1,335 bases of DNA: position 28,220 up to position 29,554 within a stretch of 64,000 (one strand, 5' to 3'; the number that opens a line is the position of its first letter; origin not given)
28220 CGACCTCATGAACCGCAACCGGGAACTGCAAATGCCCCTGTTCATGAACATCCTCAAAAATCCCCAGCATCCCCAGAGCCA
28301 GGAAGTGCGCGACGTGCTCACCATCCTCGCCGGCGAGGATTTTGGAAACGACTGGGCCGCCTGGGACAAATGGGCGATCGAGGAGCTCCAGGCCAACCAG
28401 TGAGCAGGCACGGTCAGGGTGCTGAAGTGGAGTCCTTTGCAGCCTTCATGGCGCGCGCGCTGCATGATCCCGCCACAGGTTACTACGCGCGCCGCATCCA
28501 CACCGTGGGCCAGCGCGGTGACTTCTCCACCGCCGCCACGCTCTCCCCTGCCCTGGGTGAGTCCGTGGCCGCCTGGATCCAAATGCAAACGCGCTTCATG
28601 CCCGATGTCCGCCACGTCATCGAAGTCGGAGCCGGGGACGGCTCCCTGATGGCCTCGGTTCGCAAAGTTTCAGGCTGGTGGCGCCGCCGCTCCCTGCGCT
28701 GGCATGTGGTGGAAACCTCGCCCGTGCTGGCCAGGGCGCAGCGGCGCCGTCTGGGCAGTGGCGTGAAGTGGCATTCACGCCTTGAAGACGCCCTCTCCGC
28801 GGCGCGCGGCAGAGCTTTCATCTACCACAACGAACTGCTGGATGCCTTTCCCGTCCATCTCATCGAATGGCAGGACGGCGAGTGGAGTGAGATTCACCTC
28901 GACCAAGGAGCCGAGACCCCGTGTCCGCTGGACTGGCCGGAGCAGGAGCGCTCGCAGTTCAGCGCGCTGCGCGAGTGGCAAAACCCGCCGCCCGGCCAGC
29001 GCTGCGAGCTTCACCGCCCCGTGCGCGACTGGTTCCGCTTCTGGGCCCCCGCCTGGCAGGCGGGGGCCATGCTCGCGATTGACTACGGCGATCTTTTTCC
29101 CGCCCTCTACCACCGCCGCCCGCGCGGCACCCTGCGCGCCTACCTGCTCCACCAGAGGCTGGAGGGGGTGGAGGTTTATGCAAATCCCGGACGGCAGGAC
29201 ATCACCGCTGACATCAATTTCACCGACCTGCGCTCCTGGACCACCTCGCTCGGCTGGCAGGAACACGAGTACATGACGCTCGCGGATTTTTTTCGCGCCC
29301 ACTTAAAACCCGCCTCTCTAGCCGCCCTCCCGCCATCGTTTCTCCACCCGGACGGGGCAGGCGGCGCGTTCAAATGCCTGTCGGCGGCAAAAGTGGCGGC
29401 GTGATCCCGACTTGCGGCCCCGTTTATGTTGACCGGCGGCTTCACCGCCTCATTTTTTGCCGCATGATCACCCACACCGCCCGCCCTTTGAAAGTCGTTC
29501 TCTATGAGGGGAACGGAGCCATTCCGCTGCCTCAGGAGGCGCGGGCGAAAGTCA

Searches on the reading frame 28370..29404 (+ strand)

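Call 46: search_protein_families(library=pfam, max_evalue=0.00001, proteins=[window:28370-29404:+])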
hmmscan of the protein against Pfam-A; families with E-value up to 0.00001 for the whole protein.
window:28370-29404:+ (344 aa): 1 family
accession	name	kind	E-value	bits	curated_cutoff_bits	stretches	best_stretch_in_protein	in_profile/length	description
PF02636.23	Methyltransf_28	-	1e-38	133.7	23.3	1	66-300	2-247/249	Putative S-adenosyl-L-methionine-dependent methyltransferase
